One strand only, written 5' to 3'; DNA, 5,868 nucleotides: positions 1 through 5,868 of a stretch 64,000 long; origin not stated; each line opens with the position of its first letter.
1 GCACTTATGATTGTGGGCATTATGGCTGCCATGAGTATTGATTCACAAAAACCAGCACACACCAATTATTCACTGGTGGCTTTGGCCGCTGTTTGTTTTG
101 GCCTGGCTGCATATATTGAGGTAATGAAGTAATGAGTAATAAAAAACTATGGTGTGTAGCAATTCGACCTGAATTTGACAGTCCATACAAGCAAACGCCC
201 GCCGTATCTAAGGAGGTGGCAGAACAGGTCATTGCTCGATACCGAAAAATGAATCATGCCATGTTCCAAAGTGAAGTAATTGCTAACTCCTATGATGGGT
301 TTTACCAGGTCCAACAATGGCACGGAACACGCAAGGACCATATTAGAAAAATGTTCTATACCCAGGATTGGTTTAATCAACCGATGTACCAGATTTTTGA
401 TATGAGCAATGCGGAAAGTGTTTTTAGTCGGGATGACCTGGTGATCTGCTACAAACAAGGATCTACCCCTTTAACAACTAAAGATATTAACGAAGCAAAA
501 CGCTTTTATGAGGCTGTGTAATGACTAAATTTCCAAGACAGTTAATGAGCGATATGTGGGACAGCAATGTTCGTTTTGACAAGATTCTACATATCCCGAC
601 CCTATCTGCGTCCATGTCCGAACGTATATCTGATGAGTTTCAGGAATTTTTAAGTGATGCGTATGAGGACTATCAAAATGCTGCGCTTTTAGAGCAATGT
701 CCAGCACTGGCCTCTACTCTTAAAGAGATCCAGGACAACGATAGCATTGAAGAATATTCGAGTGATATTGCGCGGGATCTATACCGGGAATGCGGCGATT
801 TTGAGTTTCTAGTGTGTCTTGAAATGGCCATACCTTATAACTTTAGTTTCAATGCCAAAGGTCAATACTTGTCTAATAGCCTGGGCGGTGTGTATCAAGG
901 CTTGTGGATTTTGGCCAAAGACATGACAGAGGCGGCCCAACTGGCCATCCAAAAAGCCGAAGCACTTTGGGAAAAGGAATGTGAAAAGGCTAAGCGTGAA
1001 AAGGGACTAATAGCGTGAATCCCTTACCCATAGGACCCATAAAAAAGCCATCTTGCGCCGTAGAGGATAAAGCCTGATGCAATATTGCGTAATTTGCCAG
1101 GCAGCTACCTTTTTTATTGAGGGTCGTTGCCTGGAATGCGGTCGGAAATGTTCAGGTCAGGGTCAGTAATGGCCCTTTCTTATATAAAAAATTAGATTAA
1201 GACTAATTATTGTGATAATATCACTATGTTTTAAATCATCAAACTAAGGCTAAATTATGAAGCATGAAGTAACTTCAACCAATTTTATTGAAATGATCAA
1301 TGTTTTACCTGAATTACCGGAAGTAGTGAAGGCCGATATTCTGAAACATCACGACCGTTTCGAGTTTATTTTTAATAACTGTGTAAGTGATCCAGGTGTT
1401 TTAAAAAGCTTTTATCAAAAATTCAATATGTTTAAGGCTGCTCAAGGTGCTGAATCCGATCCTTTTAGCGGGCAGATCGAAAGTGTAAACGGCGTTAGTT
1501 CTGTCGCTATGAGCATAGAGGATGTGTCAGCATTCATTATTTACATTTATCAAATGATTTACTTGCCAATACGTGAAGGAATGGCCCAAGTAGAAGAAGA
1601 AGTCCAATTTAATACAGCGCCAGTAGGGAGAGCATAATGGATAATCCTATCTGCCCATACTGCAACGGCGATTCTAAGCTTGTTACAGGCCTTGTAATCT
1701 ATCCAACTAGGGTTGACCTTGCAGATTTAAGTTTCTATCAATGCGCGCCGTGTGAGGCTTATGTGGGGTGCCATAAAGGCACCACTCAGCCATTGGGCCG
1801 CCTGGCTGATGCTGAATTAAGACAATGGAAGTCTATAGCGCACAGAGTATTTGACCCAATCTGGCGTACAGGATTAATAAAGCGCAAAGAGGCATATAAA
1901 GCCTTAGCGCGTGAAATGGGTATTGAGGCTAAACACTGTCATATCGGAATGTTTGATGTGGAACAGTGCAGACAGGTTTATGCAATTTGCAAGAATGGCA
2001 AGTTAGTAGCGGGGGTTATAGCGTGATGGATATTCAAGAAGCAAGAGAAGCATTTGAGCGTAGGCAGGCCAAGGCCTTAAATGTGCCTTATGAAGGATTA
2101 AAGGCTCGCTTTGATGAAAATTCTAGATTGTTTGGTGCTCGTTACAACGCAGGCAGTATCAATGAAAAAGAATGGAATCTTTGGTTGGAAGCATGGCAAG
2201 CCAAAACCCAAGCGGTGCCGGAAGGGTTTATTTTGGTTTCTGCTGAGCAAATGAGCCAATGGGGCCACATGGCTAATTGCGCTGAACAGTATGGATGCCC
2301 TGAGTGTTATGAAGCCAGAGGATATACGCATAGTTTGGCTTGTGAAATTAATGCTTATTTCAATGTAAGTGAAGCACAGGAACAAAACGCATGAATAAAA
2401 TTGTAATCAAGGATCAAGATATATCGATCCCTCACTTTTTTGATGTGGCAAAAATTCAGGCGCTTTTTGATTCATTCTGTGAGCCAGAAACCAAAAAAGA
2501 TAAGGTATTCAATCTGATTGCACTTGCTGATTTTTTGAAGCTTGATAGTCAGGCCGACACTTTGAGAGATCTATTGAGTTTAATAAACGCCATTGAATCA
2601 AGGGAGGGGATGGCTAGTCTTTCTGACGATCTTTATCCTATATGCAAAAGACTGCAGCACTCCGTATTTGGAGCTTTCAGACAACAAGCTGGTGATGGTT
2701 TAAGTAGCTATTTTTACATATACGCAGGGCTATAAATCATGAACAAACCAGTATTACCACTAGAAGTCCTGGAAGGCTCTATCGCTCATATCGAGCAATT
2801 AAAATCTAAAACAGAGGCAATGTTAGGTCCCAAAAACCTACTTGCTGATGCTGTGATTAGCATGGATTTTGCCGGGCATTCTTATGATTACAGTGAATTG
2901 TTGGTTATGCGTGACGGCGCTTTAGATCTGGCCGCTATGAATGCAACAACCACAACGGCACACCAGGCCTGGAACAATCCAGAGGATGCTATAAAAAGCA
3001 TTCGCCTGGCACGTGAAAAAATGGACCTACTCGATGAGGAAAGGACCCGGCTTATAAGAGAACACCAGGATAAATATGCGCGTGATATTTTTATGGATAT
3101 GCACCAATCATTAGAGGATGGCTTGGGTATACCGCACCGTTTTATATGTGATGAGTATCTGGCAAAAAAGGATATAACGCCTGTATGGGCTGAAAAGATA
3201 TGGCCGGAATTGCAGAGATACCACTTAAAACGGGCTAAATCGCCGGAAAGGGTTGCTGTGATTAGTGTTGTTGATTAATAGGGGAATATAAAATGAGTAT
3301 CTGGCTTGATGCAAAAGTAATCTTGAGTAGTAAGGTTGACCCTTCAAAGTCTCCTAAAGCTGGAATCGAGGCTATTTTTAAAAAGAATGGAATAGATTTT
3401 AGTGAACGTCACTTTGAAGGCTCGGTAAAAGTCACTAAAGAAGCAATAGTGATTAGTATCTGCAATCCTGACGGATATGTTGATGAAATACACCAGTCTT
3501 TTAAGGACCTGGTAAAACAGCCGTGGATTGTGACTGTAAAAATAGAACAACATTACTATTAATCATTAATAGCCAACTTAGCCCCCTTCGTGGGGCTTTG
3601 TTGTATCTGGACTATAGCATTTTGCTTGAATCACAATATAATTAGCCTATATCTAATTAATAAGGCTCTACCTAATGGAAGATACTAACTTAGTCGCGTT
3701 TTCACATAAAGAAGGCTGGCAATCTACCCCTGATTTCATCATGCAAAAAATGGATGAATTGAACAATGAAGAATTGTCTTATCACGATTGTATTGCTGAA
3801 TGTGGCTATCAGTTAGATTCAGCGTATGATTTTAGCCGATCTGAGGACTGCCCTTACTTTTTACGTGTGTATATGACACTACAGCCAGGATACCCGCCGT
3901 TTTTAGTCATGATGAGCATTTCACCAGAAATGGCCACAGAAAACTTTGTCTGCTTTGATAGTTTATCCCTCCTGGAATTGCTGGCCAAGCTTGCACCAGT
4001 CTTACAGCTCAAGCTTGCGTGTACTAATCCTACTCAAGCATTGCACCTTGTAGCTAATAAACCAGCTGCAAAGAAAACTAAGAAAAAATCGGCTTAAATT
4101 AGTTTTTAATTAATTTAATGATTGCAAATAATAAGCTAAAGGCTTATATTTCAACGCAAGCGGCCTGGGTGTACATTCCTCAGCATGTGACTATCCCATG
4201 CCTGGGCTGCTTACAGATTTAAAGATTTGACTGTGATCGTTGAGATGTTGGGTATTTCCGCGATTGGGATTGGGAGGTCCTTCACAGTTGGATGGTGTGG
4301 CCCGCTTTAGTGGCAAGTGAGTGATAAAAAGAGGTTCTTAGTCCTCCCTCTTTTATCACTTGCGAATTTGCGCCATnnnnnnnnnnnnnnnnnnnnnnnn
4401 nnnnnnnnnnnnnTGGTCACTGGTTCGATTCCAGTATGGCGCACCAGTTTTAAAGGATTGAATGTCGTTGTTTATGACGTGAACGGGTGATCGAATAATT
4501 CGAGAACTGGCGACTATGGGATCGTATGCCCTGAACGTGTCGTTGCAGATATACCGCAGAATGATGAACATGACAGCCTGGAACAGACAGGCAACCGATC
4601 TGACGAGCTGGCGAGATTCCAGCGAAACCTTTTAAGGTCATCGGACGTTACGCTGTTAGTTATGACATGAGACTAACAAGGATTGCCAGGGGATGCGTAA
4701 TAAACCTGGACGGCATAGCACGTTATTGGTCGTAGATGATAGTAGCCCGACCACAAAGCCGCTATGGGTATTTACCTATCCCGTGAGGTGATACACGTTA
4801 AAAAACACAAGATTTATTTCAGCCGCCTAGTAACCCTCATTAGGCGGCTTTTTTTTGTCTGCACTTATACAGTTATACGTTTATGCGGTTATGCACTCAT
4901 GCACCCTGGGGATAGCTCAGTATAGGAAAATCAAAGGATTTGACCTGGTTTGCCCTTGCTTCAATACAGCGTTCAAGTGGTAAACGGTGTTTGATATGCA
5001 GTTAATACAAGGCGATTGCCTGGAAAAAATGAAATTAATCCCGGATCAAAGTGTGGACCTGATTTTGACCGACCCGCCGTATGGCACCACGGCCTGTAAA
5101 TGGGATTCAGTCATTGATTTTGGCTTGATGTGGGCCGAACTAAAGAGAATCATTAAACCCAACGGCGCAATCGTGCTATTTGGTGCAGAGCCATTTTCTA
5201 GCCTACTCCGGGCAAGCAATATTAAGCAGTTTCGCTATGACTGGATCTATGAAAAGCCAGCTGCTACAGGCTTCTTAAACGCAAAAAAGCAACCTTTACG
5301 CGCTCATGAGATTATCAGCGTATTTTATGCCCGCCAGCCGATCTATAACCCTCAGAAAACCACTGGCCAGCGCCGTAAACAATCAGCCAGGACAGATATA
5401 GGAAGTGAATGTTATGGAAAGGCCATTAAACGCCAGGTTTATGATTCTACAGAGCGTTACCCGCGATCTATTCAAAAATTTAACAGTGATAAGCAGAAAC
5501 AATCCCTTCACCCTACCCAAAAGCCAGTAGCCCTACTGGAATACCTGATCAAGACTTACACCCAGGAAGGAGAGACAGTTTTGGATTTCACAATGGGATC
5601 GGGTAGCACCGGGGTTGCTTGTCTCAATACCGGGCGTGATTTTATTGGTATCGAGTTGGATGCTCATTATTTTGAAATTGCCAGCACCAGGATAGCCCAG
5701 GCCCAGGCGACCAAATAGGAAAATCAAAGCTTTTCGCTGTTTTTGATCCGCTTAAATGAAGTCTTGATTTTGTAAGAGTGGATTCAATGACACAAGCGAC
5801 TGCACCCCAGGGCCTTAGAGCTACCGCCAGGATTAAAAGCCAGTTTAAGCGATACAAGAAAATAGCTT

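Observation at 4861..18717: Seven arrays of an 8-bp-periodic TGCA-core repeat at the par locus, at oriV and at packaging and head operon promoters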

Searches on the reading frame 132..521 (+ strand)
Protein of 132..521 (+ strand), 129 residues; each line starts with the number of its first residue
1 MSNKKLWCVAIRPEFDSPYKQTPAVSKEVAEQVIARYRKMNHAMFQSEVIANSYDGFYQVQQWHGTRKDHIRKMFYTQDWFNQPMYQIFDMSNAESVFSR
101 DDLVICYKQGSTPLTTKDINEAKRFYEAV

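Call 47: find_encoding_contigs(protein=window:132-521:+, flank=10000, max_places=2)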
Protein window:132-521:+ (129 aa): 5 contigs read that carry it; 2 places shown.
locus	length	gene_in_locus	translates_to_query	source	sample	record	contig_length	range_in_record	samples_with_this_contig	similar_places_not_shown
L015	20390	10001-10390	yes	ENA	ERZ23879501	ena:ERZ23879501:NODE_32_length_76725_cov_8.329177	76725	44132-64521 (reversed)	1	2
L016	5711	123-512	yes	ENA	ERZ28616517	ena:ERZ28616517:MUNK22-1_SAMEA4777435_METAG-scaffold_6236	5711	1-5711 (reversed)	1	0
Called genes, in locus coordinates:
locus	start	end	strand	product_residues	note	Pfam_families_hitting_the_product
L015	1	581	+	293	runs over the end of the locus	PF13730:HTH_36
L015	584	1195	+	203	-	-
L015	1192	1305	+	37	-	-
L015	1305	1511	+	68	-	PF01258:zf-dskA_traR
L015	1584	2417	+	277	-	-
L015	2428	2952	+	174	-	-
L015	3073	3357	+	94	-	-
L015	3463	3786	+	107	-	PF06147:DUF968, PF07102:YbcO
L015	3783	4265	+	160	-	-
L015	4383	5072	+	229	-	PF13560:HTH_31 (weak), PF01381:HTH_3 (weak)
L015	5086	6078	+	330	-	PF13384:HTH_23 (faint), PF08279:HTH_11 (faint), PF13551:HTH_29 (faint)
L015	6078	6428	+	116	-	-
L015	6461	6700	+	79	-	-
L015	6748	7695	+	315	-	-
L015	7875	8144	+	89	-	-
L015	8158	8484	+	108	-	-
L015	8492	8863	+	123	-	-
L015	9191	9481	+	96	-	-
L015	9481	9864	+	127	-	-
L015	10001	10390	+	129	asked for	-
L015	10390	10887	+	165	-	-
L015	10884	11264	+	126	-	-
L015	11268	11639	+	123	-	PF04448:DUF551 (weak)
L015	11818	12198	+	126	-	-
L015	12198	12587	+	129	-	PF11672:DUF3268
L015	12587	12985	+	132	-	PF04448:DUF551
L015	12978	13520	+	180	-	-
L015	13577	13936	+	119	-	-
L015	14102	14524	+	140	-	-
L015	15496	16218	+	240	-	PF01555:N6_N4_Mtase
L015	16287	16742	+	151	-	-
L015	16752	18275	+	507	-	-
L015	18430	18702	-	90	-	-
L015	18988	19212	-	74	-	-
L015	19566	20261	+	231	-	PF13876:Phage_gp49_66, PF07866:DUF1653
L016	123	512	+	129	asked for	-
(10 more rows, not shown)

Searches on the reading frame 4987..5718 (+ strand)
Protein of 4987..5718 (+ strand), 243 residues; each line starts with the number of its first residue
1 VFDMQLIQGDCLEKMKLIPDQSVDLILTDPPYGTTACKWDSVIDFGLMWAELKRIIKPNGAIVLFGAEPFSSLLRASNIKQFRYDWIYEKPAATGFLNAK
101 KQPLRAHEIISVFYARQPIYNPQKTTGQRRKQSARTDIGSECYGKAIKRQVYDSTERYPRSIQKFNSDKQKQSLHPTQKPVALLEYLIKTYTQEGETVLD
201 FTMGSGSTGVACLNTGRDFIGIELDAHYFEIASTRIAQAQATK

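Call 12: search_protein_families(library=pfam, proteins=[window:4987-5718:+], max_evalue=0.01)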
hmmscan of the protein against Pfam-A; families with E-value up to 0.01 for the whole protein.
window:4987-5718:+ (243 aa): 4 families
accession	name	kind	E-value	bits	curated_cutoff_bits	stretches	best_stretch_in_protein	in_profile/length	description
PF01555.25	N6_N4_Mtase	-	7.4e-33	114.8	26.7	1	23-232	1-219/221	DNA methylase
PF01170.24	UPF0020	-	0.00049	20.3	22.3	1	12-86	110-188/197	RMKL-like, methyltransferase domain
PF03602.21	Cons_hypoth95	-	0.004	17.3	24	0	12-37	101-128/182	Conserved hypothetical protein 95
PF13649.12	Methyltransf_25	-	0.0075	17.4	27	0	198-240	1-45/97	Methyltransferase domain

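Call 13: search_protein_families(library=phrogs, proteins=[window:4987-5718:+], max_evalue=0.01)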
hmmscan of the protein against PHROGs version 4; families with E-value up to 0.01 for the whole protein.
window:4987-5718:+ (243 aa): 15 families
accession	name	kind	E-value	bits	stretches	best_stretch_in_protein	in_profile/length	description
phrog_67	-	other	8.7e-82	277.3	1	2-241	122-348/743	DNA methyltransferase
phrog_12862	-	unknown function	3.7e-54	183.6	1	3-135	2-134/149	-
phrog_18293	-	other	2.1e-41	141.6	1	145-242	17-113/119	methyltransferase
phrog_3008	-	other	2.1e-27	97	1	167-240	142-215/244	DNA methyltransferase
phrog_498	-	other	9.9e-27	94.7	1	9-239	206-423/633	DNA methyltransferase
phrog_23148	-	unknown function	2.1e-20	74.4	1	122-239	32-149/165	-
phrog_6025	-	other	2.4e-18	67.4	1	4-83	12-101/192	DNA methyltransferase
phrog_8769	-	other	5.9e-18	65.5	1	187-239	4-56/71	methyltransferase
phrog_6952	-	other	2.3e-15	57.9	1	169-236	108-175/181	DNA methyltransferase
phrog_23085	-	unknown function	6e-14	52.9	1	165-237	34-106/138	-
phrog_18146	-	other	6.6e-09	36.2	1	180-226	54-101/452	DNA methyltransferase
phrog_16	-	DNA, RNA and nucleotide metabolism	3.7e-07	29.7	1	87-233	768-906/986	DNA helicase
phrog_12517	-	unknown function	5.9e-07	30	1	168-241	80-152/316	-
phrog_23224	-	other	5.9e-05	23.5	1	165-237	221-293/305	DNA methyltransferase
phrog_11619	-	other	0.002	18.6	1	10-66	74-138/186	DNA methyltransferase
